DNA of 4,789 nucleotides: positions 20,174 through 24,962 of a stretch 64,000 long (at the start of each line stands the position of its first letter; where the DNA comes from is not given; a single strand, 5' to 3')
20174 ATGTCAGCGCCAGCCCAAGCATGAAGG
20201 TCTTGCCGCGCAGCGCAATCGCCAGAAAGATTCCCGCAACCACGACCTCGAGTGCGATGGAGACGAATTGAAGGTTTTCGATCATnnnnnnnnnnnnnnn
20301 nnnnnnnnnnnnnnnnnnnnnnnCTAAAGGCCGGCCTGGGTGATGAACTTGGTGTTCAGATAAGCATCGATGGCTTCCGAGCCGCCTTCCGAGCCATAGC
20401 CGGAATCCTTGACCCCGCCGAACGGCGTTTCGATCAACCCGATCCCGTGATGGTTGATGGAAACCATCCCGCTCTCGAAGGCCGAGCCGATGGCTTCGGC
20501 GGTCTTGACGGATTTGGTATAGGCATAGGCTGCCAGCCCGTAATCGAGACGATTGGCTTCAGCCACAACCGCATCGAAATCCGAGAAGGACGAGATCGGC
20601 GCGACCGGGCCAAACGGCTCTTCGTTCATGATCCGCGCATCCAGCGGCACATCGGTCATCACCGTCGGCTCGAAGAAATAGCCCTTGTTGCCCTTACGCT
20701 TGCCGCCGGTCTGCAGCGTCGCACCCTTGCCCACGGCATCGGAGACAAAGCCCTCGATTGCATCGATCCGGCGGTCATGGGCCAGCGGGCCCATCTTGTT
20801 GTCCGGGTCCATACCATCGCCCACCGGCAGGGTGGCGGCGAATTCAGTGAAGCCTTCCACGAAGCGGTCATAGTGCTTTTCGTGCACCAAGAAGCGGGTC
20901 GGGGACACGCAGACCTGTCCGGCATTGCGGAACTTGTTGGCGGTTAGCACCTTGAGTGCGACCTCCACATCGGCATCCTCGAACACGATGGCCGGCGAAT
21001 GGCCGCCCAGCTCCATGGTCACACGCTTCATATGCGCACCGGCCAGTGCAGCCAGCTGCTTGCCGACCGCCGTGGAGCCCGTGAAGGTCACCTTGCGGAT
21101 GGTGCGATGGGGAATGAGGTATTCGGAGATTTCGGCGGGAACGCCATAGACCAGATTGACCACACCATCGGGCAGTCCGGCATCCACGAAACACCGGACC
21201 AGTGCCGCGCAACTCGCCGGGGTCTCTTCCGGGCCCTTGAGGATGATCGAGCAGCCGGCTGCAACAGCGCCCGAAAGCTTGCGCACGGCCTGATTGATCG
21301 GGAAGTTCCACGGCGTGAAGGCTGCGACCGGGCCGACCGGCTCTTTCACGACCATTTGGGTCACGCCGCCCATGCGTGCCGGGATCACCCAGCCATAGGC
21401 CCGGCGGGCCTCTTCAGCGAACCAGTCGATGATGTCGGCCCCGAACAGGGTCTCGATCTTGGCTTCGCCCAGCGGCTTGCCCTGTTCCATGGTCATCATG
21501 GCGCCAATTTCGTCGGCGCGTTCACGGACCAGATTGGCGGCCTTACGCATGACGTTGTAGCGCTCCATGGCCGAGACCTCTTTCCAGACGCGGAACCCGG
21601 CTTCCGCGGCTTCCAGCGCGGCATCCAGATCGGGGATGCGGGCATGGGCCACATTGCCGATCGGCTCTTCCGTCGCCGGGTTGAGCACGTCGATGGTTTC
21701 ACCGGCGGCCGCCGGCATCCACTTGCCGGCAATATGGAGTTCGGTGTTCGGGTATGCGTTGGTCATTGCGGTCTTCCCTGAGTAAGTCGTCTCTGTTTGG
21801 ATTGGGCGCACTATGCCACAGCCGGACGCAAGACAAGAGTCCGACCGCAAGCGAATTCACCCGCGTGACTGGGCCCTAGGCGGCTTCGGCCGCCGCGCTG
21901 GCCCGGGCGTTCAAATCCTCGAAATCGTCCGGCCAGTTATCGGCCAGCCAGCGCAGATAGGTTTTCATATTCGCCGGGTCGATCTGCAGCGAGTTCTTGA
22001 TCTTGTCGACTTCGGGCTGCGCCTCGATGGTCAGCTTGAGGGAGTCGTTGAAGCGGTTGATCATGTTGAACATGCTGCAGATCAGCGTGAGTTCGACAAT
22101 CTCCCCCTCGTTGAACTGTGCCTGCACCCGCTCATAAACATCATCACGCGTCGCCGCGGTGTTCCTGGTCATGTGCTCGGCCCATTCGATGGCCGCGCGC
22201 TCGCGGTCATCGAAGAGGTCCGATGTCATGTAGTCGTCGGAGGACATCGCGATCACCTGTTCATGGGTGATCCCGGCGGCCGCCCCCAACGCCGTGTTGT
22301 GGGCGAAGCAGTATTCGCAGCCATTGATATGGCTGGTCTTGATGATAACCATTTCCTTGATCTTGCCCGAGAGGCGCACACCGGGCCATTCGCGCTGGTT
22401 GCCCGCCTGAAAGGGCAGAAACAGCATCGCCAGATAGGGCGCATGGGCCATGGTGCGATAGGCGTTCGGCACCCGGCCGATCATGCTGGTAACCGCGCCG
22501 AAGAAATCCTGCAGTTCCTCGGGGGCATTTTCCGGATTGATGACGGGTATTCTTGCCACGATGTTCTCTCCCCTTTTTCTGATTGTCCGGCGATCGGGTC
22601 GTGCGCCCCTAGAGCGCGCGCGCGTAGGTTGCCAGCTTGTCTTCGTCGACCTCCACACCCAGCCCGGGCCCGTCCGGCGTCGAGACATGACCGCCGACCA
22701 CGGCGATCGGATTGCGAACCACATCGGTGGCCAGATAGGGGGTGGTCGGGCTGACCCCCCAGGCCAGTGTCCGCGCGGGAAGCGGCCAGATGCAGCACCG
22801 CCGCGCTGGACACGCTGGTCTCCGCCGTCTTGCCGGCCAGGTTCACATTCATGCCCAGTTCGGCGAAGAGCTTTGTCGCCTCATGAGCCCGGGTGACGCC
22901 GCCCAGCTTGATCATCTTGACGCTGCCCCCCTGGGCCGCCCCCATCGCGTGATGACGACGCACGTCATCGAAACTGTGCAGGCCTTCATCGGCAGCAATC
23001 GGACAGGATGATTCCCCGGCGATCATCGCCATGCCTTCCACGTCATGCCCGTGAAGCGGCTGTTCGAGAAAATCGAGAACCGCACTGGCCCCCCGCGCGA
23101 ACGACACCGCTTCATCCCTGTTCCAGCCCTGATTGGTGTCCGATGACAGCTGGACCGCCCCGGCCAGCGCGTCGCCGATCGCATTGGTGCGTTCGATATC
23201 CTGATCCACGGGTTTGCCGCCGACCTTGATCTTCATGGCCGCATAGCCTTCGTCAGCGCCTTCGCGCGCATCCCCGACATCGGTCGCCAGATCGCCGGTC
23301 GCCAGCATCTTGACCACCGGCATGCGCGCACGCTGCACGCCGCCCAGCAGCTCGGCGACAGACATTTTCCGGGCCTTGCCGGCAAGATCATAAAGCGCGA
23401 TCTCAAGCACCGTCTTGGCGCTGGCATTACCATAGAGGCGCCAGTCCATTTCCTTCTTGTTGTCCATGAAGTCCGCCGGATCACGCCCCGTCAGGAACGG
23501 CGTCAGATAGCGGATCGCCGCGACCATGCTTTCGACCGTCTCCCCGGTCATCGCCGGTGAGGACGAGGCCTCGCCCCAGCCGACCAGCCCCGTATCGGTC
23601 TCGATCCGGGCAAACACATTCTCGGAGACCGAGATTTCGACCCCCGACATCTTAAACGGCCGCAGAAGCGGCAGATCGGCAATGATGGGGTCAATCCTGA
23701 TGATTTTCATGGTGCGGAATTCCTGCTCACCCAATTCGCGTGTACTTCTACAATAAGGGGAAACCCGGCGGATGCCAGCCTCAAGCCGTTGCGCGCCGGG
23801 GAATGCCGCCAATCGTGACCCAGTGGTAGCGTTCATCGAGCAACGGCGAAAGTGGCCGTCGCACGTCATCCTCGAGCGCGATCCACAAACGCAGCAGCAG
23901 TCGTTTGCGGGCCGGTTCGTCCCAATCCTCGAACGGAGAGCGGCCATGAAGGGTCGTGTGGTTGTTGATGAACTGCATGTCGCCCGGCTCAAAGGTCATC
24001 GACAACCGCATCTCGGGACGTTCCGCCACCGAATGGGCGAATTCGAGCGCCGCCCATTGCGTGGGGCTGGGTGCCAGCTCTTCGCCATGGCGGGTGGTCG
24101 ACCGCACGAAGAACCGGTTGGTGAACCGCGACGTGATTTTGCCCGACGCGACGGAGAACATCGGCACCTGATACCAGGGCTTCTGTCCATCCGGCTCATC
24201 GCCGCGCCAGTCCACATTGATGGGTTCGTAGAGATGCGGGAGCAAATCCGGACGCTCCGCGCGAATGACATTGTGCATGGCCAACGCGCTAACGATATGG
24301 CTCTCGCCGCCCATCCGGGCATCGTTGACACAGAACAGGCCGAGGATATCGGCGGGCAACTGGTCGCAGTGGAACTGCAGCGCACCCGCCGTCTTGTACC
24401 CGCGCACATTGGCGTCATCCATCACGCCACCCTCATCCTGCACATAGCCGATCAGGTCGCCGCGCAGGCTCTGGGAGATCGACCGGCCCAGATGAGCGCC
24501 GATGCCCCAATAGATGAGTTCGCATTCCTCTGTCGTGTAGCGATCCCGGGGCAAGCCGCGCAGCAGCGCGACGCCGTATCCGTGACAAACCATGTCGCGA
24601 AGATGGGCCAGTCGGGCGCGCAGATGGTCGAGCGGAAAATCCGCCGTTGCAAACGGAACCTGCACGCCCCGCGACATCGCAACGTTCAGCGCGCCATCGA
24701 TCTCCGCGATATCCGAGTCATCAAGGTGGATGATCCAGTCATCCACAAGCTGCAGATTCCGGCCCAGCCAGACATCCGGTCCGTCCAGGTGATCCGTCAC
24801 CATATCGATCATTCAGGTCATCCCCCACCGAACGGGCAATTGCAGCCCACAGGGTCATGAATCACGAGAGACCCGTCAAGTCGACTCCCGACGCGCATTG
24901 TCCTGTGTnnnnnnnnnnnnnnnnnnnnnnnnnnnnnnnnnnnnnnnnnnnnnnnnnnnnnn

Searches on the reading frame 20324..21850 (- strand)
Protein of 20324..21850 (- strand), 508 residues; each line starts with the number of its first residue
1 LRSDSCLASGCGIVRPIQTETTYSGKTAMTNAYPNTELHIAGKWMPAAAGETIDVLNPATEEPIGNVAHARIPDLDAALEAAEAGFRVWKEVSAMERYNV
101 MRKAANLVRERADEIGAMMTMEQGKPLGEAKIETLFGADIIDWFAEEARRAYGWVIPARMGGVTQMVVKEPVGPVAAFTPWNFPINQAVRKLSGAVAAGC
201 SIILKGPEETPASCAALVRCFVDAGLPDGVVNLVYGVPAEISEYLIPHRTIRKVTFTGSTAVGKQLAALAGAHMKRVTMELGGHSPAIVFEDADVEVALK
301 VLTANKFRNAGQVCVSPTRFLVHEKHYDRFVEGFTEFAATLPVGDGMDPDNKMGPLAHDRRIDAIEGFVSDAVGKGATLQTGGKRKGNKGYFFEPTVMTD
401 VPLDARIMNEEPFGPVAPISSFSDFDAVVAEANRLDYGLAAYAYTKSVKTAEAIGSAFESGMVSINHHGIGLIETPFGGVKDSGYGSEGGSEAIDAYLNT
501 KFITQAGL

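Call 11: search_protein_families(library=pfam, proteins=[window:20324-21850:-], max_evalue=0.001)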
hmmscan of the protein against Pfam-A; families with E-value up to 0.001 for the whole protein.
window:20324-21850:- (508 aa): 1 family
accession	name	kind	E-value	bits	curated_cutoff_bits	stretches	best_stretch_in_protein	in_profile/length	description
PF00171.27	Aldedh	-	2.4e-160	534.5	23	1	44-503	1-461/461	Aldehyde dehydrogenase family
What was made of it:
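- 20324..21850 (-): Aldehyde dehydrogenase (succinate-semialdehyde-dehydrogenase-like) at the head of the same-strand gene run. An 81-aa membrane ORF lies at 20040-20285. PF00171 E=2e-160 (call 11).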

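Call 60: search_protein_families(library=ncbifam, proteins=[window:20324-21850:-], max_evalue=0.00001)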
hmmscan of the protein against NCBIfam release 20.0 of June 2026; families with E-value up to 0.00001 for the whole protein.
window:20324-21850:- (508 aa): 43 families (the best 25 are shown)
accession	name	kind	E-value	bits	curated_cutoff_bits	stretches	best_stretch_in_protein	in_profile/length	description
TIGR01780.1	SSADH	subfamily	3.2e-144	481.2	646.35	1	55-501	1-448/448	succinate-semialdehyde dehydrogenase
NF008415.0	PRK11241.1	equivalog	1e-129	433.4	828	1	39-503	14-478/482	NADP-dependent succinate-semialdehyde dehydrogenase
NF010000.0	PRK13473.1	subfamily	3.8e-119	398.4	615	1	36-504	3-471/475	aminobutyraldehyde dehydrogenase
TIGR01804.1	BADH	equivalog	5.8e-117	391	668.6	1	40-501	2-467/467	betaine-aldehyde dehydrogenase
NF009725.0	PRK13252.1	equivalog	1.6e-115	386.3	593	1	33-503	4-477/488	betaine-aldehyde dehydrogenase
TIGR02299.1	HpaE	equivalog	3.9e-115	385.2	638.35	1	38-504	3-475/488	5-carboxymethyl-2-hydroxymuconate semialdehyde dehydrogenase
NF007497.0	PRK10090.1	equivalog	1.6e-107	360.2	500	1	36-503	7-475/480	aldehyde dehydrogenase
NF042993.1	AlphKGSA_gudD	equivalog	1e-106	357.6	770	1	39-502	7-477/481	alpha-ketoglutaric semialdehyde dehydrogenase GucD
NF052305.1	DioxValDhHalo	equivalog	2.2e-106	356.6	750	1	37-503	6-479/483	2,5-dioxovalerate dehydrogenase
NF045735.1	PaDhStyDPseudo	equivalog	7.4e-106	354.7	850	1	37-504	4-480/483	phenylacetaldehyde dehydrogenase StyD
NF006916.0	PRK09407.1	equivalog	4e-104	349.1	521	1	43-505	26-492/526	succinic semialdehyde dehydrogenase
NF045736.1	PaDhStyDRhodo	equivalog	1.8e-101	340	800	1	36-504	3-476/479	phenylacetaldehyde dehydrogenase StyD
NF040648.1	lactal_redase_Meth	equivalog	6.4e-100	335.3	650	1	40-503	3-460/463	lactaldehyde dehydrogenase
NF040792.1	glyc_ald_dh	equivalog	9.6e-100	334.8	760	1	37-503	2-471/488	D-glyceraldehyde dehydrogenase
NF006915.0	PRK09406.1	equivalog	3.4e-98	329.5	730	1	53-503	3-454/457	NADP-dependent succinic semialdehyde dehydrogenase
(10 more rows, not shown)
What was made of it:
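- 20324..21850 (-): TIGR01780 481 bits, below its cut-off (call 60).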

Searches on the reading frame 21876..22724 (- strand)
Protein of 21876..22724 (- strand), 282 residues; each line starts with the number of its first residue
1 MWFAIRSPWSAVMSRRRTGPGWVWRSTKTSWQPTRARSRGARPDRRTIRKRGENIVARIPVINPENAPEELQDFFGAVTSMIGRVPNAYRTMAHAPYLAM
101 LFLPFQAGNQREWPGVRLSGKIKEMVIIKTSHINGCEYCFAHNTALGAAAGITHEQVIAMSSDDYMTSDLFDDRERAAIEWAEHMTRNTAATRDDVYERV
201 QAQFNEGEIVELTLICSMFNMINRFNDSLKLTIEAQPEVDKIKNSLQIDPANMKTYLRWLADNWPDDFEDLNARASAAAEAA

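Call 11: search_protein_families(library=pfam, proteins=[window:21876-22724:-], max_evalue=0.001)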
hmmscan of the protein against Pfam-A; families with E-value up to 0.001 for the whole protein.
window:21876-22724:- (282 aa): 1 family
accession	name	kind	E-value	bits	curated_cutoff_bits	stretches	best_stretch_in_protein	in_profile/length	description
PF02627.25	CMD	-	1.8e-09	37.9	23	1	115-183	17-83/84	Carboxymuconolactone decarboxylase family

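Call 60: search_protein_families(library=ncbifam, proteins=[window:21876-22724:-], max_evalue=0.00001)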
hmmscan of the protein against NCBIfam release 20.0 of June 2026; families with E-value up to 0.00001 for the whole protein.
window:21876-22724:- (282 aa): 5 families
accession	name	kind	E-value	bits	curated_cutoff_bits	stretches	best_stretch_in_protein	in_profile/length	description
NF053654.1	GroundWater_YciW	equivalog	5.6e-22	78.3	310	1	57-231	2-171/179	YciW-related (seleno)protein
TIGR01926.1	peroxid_rel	subfamily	6.6e-17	61.9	81.8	1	58-231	2-173/178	peroxidase-related enzyme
NF041238.1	AhpD_rel_CFYUT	equivalog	6.9e-11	42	175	1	39-249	134-353/357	alkylhydroperoxidase-related (seleno)protein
TIGR04030.1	perox_Avi_7169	hypoth_equivalog_domain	1.4e-06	28.5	233.15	1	121-226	74-179/185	alkylhydroperoxidase domain protein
TIGR00778.1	ahpD_dom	domain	4.4e-06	26.1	27.8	1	118-157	3-42/51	alkylhydroperoxidase AhpD family core domain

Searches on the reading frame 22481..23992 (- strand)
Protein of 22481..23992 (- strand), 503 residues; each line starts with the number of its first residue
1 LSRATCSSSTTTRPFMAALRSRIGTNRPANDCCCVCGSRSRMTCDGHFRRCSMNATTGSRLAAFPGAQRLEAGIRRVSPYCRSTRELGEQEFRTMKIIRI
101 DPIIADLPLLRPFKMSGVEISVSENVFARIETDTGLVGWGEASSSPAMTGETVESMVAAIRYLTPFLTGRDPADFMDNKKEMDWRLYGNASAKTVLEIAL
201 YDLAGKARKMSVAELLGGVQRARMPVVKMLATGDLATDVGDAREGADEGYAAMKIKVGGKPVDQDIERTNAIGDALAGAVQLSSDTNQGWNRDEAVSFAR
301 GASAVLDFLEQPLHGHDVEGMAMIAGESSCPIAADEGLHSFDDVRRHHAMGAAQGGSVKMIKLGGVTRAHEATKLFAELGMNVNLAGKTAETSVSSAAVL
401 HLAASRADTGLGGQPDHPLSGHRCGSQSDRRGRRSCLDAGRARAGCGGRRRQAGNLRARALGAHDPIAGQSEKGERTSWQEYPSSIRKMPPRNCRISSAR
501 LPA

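Call 11: search_protein_families(library=pfam, proteins=[window:22481-23992:-], max_evalue=0.001)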
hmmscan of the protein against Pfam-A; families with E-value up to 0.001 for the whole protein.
window:22481-23992:- (503 aa): 3 families
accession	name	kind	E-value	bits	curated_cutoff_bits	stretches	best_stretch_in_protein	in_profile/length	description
PF13378.12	MR_MLE_C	-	2e-33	116.4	29.4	1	242-408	6-173/219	Enolase C-terminal domain-like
PF02746.21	MR_MLE_N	-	2.2e-19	70.3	22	1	105-217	8-117/117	Mandelate racemase / muconate lactonizing enzyme, N-terminal domain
PF07476.17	MAAL_C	-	2.1e-06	27.6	27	1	329-406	139-217/249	Methylaspartate ammonia-lyase C-terminus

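Call 60: search_protein_families(library=ncbifam, proteins=[window:22481-23992:-], max_evalue=0.00001)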
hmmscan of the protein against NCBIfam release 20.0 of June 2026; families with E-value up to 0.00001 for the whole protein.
window:22481-23992:- (503 aa): 16 families
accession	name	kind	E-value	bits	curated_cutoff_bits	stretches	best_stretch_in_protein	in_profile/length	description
TIGR02534.1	mucon_cyclo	subfamily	1.1e-45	156.3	334.95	1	99-408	3-316/368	muconate/chloromuconate family cycloisomerase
NF043002.1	HProlDhtase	equivalog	4.3e-35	121.3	500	1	95-407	1-312/366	cis-3-hydroxy-L-proline dehydratase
NF041118.1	A_G_epim_Thtga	equivalog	1e-34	120.2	500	1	96-404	2-307/341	L-Ala-D/L-Glu epimerase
NF047820.1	TalGalacDh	equivalog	1.1e-25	90.4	500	1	125-377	38-295/371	L-talarate/galactarate dehydratase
NF042940.1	racemase_DgcA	equivalog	4.6e-24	85.2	400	1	106-405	7-287/323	N-acetyl-D-Glu racemase DgcA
TIGR01928.1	menC_lowGC_arch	equivalog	5.4e-24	84.8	200.65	1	107-406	5-300/325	o-succinylbenzoate synthase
NF010624.0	PRK14017.1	equivalog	2.5e-22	79.5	311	1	126-405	16-302/382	galactonate dehydratase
TIGR01927.1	menC_gam_Gplu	equivalog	1.3e-20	73.9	130.55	1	107-405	5-281/307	o-succinylbenzoate synthase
NF002782.0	PRK02901.1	equivalog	1.3e-16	60.5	288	1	248-405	101-257/328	o-succinylbenzoate synthase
NF040790.2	glucon_galact_dh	equivalog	2.4e-16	59.6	750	1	123-405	23-316/390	bifunctional D-gluconate/D-galactonate dehydratase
NF040866.1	AraD_Arch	equivalog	1.1e-14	54.2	650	1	124-369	33-293/372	arabinonate dehydratase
NF002739.0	PRK02714.1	equivalog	1.3e-14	54.5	259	1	108-405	13-289/320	o-succinylbenzoate synthase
NF043051.1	ManoateDhtManD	equivalog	1.5e-13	50.3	550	1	126-259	18-152/403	D-mannonate dehydratase ManD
NF011654.0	PRK15072.1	subfamily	3.2e-11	42.7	430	1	126-261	18-154/404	D-galactonate dehydratase family protein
NF011708.0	PRK15129.1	equivalog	1e-10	41.2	343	1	108-404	12-291/321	L-Ala-D/L-Glu epimerase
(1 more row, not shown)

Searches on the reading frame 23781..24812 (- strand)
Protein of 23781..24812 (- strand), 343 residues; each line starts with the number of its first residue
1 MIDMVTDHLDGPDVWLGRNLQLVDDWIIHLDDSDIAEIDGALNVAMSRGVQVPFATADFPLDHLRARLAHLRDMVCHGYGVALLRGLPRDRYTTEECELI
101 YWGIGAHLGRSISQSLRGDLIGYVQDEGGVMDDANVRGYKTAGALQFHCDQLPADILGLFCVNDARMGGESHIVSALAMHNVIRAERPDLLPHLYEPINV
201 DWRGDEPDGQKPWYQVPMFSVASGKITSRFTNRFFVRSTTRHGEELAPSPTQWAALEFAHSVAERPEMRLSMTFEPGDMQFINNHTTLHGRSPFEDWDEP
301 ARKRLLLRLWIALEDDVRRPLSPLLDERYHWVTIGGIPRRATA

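Call 11: search_protein_families(library=pfam, proteins=[window:23781-24812:-], max_evalue=0.001)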
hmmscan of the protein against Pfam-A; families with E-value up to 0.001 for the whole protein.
window:23781-24812:- (343 aa): 1 family
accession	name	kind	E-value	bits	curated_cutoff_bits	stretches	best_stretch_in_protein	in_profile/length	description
PF02668.22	TauD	-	5.9e-32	112.1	27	1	54-310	9-267/267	Taurine catabolism dioxygenase TauD, TfdA family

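Call 60: search_protein_families(library=ncbifam, proteins=[window:23781-24812:-], max_evalue=0.00001)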
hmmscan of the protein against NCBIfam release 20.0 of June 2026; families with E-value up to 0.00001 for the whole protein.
window:23781-24812:- (343 aa): 2 families
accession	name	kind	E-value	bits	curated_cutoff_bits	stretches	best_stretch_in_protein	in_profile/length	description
NF049936.1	TriMthamethphnDioxTmpA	equivalog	3.1e-09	36.1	400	1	157-295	201-337/366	2-trimethylaminoethylphosphonate dioxygenase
TIGR02409.1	carnitine_bodg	equivalog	1.7e-08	33.9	414.75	1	133-302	176-345/366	gamma-butyrobetaine dioxygenase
